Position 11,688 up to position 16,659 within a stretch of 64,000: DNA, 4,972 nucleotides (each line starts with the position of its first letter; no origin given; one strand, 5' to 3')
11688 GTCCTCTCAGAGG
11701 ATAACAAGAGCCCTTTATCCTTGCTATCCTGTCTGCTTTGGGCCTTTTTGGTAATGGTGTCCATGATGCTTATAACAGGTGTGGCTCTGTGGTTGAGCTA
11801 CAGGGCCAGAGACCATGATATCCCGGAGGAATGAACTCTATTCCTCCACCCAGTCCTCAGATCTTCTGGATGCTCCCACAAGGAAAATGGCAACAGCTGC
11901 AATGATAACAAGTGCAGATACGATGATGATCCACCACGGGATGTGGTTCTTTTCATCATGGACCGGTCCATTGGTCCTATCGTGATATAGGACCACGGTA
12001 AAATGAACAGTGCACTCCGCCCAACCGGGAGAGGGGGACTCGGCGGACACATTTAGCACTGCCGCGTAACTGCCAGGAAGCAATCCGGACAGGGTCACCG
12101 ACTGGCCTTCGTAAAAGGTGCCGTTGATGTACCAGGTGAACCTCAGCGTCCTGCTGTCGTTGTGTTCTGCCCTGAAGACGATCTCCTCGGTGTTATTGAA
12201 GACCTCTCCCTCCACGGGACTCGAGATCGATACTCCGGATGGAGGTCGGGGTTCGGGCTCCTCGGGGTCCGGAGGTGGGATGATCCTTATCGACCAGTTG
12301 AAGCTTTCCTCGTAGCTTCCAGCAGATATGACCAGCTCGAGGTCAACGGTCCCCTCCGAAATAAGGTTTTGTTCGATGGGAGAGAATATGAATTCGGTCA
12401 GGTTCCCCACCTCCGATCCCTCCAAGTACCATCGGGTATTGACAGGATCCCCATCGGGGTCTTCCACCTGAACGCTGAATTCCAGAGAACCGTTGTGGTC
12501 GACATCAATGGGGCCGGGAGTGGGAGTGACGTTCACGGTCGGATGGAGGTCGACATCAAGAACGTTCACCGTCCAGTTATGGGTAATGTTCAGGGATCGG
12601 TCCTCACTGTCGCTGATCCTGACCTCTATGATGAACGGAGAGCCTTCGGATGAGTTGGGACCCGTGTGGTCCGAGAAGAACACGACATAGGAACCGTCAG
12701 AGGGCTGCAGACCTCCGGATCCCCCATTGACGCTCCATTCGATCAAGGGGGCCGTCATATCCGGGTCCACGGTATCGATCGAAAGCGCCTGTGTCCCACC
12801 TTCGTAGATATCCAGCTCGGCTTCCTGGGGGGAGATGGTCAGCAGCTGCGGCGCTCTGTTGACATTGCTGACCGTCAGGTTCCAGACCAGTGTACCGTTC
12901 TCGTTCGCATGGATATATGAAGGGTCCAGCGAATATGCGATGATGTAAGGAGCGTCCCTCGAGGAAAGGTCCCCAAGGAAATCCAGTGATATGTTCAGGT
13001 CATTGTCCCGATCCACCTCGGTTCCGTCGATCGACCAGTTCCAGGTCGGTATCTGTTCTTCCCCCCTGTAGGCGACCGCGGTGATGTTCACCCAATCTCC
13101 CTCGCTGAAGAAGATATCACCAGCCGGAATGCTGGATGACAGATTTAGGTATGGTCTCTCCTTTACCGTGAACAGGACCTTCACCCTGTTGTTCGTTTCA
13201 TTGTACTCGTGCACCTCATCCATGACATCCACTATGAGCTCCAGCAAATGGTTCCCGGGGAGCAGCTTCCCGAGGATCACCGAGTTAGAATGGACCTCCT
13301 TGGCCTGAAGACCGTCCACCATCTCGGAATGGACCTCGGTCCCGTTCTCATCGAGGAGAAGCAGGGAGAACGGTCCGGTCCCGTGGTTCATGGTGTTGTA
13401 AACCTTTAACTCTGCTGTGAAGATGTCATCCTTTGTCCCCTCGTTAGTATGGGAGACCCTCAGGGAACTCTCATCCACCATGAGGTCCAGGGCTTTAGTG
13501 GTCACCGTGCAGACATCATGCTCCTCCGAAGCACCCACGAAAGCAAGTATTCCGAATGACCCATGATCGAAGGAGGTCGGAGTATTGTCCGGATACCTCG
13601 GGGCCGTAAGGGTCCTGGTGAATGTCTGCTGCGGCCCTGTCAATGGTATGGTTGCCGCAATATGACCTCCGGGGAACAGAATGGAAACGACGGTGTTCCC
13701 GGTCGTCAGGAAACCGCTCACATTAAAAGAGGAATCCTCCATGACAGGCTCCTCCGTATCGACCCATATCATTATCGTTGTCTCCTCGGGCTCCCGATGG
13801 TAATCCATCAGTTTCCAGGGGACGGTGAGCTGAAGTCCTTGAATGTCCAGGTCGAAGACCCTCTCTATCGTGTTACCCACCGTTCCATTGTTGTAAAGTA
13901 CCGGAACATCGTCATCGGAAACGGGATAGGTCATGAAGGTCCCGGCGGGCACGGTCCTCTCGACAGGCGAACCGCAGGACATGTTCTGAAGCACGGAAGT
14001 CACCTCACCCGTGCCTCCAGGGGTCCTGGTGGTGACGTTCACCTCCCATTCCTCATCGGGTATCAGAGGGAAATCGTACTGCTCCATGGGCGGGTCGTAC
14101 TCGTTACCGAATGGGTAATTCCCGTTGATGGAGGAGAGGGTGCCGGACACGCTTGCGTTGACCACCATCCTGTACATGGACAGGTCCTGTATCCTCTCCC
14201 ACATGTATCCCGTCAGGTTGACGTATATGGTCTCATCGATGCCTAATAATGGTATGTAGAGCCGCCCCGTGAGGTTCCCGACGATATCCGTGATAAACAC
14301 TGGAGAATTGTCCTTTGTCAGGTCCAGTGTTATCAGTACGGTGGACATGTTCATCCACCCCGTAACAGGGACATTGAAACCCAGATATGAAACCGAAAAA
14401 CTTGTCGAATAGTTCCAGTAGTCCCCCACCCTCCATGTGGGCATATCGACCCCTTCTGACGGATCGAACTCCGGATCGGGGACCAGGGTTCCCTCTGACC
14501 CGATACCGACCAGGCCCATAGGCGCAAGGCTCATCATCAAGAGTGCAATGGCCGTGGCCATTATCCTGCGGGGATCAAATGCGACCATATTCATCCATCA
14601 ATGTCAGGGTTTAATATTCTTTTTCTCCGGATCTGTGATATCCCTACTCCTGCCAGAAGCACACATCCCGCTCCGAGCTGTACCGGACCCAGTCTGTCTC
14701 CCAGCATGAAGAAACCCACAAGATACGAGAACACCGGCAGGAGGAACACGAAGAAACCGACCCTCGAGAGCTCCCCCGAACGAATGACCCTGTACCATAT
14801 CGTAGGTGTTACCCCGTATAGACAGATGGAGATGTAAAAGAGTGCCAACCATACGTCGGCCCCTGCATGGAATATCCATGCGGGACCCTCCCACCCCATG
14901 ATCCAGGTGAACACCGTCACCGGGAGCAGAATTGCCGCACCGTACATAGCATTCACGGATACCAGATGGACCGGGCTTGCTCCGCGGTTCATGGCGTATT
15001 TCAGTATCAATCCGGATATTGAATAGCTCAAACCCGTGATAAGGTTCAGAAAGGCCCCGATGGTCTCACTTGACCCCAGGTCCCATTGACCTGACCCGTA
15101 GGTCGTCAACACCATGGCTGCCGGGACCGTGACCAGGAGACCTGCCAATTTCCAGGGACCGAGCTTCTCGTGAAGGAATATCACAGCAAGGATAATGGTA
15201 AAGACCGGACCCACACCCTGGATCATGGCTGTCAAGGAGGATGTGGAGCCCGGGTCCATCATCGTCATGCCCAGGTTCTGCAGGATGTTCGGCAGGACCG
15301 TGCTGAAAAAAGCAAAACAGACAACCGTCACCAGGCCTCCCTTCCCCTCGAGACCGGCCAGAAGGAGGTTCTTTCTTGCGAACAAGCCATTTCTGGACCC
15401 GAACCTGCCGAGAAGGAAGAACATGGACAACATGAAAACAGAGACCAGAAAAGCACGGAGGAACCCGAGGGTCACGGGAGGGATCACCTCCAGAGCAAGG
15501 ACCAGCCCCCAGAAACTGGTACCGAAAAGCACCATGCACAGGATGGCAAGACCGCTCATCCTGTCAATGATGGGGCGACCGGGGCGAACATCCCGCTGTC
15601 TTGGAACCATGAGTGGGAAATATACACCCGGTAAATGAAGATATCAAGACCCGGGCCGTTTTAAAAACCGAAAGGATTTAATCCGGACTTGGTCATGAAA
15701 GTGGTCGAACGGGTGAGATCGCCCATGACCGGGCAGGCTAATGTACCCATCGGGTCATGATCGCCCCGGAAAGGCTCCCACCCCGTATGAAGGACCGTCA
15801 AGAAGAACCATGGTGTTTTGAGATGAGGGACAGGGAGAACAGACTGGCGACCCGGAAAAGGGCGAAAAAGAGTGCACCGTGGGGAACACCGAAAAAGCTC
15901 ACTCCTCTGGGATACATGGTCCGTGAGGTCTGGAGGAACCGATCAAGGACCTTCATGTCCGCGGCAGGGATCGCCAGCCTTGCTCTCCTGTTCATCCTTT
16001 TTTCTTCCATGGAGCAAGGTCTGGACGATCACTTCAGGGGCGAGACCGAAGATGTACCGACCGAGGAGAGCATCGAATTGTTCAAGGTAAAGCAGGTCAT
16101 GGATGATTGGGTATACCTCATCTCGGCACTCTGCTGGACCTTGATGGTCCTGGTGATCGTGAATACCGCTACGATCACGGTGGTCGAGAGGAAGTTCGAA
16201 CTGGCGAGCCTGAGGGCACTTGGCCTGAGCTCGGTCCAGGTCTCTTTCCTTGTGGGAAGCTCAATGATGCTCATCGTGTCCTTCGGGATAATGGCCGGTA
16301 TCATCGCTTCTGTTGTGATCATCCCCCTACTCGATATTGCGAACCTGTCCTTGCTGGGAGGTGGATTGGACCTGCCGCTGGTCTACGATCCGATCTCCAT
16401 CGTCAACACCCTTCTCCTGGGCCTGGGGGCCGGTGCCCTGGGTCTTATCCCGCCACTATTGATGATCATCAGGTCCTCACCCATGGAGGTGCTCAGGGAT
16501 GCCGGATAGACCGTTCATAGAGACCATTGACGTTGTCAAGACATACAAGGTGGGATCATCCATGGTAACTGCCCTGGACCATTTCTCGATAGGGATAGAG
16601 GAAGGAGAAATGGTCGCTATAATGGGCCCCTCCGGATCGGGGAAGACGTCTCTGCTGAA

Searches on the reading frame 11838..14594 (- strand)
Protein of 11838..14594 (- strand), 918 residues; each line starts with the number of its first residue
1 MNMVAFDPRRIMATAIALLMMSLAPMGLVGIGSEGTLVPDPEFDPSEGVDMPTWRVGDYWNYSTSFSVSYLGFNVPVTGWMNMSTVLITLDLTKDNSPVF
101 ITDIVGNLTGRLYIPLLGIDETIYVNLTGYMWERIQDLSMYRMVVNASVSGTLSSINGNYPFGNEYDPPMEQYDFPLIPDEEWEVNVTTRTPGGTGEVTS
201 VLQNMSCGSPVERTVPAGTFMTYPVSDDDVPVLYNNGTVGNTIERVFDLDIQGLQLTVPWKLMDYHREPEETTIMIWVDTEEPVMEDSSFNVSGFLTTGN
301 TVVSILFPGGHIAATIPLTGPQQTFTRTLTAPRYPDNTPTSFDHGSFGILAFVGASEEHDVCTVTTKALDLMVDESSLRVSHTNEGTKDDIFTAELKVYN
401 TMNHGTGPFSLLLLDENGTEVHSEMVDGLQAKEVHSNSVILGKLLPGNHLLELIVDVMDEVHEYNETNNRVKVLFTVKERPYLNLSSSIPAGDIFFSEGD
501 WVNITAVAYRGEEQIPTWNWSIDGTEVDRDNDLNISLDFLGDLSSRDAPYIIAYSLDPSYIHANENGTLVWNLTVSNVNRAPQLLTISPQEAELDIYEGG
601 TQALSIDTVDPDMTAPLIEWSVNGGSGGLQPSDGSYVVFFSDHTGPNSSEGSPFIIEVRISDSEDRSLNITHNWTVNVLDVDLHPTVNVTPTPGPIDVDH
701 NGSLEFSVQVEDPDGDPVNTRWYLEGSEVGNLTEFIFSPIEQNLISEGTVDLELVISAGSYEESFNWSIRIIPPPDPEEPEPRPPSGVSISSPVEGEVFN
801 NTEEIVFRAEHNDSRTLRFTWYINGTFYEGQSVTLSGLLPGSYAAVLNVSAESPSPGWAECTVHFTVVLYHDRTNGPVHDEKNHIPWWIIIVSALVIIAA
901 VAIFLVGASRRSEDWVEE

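Call 54: search_protein_families(library=pfam, proteins=[window:11838-14594:-], max_evalue=0.001)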
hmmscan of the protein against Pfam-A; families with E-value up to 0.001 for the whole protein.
window:11838-14594:- (918 aa): 3 families
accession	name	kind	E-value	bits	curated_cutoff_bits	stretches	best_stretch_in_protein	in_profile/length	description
PF07705.17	CARDB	-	1.7e-08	35.1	22.7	1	370-471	3-99/101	CARDB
PF17957.7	Big_7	-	0.00019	22.4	24.1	0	788-827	3-43/70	Bacterial Ig domain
PF06832.18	BiPBP_C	-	0.00019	21.7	26.8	0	788-831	12-59/90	Penicillin-Binding Protein C-terminus Family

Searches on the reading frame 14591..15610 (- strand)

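Call 54: search_protein_families(library=pfam, proteins=[window:14591-15610:-], max_evalue=0.001)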
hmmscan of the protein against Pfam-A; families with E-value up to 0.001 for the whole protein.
window:14591-15610:- (339 aa): 1 family
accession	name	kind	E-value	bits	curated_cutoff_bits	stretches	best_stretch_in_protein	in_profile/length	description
PF00892.27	EamA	-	2.4e-23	83.4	28.2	2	21-169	6-134/135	EamA-like transporter family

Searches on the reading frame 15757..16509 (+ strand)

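Call 54: search_protein_families(library=pfam, proteins=[window:15757-16509:+], max_evalue=0.001)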
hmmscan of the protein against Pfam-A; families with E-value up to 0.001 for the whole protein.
window:15757-16509:+ (250 aa): 1 family
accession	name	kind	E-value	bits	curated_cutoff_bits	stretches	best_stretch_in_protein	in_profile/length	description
PF02687.27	FtsX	-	5.5e-13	49.5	25.5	1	121-242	2-120/120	FtsX-like permease C-terminal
